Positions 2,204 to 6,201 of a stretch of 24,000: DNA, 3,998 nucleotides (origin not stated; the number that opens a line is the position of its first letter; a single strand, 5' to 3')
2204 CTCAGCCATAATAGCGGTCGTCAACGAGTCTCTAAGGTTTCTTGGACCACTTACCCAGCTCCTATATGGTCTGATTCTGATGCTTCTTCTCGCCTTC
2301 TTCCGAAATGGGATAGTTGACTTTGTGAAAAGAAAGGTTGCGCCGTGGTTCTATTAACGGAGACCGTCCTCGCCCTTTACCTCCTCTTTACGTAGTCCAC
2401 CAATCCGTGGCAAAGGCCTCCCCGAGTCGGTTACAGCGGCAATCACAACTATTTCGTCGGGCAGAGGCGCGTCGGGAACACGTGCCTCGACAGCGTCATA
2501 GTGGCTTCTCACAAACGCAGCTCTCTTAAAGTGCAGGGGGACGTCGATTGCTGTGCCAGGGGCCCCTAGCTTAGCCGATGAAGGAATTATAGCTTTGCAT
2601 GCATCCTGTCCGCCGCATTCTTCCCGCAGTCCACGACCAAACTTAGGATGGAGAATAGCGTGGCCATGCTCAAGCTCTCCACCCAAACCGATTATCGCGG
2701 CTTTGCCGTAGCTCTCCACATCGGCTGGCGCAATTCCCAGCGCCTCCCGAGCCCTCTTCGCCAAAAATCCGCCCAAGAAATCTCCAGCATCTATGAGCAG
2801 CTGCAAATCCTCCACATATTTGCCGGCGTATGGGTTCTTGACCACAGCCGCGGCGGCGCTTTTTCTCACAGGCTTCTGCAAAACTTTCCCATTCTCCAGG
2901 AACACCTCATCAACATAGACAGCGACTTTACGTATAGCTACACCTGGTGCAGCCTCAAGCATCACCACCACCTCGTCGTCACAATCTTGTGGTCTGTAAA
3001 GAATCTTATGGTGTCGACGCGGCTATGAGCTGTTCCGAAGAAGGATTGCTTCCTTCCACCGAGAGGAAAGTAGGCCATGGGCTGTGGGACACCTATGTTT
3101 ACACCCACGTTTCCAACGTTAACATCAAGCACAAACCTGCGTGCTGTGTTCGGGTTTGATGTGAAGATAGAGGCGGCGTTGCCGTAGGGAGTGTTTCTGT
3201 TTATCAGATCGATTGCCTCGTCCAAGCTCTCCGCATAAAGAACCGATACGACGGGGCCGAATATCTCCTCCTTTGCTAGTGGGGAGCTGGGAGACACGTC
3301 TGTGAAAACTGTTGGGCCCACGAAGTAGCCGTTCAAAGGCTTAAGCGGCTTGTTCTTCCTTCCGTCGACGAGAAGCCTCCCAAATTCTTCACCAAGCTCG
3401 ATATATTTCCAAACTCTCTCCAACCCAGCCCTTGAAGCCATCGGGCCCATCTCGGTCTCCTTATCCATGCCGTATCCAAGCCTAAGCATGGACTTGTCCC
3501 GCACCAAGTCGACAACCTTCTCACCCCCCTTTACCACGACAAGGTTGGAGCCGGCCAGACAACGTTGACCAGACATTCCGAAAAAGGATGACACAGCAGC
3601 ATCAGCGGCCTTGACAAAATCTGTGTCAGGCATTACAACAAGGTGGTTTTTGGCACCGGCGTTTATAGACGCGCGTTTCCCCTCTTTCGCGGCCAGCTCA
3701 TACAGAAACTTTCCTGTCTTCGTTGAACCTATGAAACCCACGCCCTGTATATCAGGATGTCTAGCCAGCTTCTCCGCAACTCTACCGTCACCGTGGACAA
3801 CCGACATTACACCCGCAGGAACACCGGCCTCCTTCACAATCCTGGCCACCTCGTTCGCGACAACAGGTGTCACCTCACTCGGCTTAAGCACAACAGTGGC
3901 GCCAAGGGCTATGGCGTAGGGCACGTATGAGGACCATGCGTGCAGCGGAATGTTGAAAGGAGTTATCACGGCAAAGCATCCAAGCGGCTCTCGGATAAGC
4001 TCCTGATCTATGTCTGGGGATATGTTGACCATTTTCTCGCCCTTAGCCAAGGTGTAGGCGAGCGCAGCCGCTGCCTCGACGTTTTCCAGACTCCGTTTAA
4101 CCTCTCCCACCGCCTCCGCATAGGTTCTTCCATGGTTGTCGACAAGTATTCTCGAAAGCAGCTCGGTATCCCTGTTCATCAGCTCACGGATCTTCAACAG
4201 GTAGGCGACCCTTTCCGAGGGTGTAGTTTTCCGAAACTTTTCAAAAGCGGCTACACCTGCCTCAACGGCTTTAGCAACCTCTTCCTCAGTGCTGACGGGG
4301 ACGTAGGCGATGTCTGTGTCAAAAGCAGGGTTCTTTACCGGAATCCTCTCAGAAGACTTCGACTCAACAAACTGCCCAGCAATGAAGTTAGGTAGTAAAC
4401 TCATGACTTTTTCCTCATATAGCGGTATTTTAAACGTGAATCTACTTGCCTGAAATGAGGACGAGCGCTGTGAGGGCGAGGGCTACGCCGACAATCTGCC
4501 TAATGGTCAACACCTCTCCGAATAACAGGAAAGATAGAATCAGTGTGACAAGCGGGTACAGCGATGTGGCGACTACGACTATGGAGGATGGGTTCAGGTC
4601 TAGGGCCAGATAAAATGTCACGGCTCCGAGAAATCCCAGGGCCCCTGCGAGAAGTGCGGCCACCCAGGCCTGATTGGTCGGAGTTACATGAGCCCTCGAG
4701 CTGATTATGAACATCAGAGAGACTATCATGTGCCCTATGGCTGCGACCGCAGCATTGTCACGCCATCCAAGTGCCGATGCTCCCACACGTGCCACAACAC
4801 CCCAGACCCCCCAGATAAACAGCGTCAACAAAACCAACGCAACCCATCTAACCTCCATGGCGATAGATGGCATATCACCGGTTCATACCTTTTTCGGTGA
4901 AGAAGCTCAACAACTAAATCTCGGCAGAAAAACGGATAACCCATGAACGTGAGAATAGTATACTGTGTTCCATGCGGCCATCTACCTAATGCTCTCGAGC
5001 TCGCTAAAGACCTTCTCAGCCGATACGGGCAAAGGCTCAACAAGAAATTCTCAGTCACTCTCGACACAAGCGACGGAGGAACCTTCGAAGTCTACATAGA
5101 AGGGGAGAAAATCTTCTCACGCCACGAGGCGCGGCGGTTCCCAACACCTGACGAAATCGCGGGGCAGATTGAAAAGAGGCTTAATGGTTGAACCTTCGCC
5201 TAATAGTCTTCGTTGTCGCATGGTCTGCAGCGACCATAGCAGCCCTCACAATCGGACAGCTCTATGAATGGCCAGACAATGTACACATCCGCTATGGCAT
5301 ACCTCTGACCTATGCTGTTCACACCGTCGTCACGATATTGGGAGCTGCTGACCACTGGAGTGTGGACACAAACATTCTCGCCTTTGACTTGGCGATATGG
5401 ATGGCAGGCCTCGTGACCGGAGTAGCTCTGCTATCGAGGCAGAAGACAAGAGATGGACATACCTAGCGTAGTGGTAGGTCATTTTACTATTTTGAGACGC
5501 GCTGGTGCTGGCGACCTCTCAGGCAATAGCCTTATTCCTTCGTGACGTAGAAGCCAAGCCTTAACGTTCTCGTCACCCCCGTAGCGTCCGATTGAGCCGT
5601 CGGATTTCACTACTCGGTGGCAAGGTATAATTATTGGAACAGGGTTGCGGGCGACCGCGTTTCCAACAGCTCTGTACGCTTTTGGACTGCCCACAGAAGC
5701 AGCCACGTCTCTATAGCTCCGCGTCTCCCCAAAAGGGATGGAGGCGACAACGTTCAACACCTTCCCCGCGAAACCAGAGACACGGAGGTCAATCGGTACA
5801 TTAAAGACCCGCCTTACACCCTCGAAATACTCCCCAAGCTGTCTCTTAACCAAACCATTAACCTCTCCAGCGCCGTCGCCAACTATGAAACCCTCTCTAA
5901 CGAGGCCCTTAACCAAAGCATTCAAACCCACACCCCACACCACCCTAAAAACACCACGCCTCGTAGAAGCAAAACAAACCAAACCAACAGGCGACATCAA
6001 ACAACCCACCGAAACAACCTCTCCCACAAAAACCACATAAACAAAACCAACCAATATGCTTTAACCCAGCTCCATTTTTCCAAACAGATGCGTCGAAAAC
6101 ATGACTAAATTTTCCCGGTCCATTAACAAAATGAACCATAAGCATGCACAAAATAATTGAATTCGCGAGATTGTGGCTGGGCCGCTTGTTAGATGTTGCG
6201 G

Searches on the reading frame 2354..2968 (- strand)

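Call 73: search_protein_families(library=pfam, proteins=[window:2354-2968:-], max_evalue=0.001)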
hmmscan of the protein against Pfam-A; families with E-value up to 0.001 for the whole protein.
window:2354-2968:- (204 aa): 1 family
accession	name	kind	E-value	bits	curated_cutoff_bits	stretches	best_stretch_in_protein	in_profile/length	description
PF06684.16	AA_synth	-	3.2e-69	232.3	27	1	12-190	1-175/175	Amino acid synthesis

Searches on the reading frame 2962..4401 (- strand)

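Call 73: search_protein_families(library=pfam, proteins=[window:2962-4401:-], max_evalue=0.001)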
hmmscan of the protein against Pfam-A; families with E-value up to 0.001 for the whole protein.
window:2962-4401:- (479 aa): 1 family
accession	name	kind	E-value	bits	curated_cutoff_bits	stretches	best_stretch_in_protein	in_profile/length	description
PF00171.27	Aldedh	-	1.1e-126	423.6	23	1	11-474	1-461/461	Aldehyde dehydrogenase family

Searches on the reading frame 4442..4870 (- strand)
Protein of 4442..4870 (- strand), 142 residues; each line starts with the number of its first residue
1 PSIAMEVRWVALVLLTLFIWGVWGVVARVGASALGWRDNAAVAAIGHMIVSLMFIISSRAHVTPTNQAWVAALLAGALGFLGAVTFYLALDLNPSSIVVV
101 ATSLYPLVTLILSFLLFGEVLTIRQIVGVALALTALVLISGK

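Call 73: search_protein_families(library=pfam, proteins=[window:4442-4870:-], max_evalue=0.001)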
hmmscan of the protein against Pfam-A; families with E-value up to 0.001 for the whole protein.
window:4442-4870:- (142 aa): 1 family
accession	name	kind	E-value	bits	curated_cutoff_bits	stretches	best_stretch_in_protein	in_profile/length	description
PF00892.27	EamA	-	3.6e-17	63.3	28.2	1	8-140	2-134/135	EamA-like transporter family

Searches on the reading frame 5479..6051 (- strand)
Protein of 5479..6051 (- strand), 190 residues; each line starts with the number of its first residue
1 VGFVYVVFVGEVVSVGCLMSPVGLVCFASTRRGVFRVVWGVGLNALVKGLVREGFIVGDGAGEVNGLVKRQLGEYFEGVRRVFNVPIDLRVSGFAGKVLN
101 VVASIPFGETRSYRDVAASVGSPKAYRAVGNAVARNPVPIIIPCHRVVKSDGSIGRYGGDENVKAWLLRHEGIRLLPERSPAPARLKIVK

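Call 73: search_protein_families(library=pfam, proteins=[window:5479-6051:-], max_evalue=0.001)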
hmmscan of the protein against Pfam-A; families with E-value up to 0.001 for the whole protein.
window:5479-6051:- (190 aa): 1 family
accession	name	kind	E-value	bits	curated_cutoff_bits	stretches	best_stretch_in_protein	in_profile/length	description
PF01035.26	DNA_binding_1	-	1.2e-31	108.8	27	1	94-173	2-81/81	6-O-methylguanine DNA methyltransferase, DNA binding domain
